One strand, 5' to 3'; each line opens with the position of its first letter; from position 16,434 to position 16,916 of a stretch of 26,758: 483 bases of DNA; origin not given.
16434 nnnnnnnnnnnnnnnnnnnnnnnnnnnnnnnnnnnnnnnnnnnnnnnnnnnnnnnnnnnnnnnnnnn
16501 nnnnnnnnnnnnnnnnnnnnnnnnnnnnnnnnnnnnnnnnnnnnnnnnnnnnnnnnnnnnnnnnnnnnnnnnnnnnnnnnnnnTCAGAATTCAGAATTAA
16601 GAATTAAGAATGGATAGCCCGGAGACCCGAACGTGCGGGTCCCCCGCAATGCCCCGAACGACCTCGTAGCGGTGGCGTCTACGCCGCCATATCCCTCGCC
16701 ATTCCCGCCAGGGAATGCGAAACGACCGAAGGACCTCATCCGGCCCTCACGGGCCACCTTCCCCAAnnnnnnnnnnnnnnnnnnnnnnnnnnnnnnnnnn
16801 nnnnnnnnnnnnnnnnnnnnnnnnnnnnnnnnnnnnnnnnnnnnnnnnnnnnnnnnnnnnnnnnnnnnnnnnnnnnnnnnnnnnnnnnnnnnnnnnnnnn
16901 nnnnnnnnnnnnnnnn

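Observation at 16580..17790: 1.2 kb non-coding, MITE-like repeat structure upstream of the TIR gene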

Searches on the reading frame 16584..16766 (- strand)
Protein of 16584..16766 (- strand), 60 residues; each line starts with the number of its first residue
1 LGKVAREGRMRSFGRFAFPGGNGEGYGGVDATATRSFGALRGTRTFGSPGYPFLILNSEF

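Call 38: search_protein_families(library=pfam, proteins=[window:16584-16766:-], max_evalue=1)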
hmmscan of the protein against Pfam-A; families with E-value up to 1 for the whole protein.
window:16584-16766:- (60 aa): 0 families
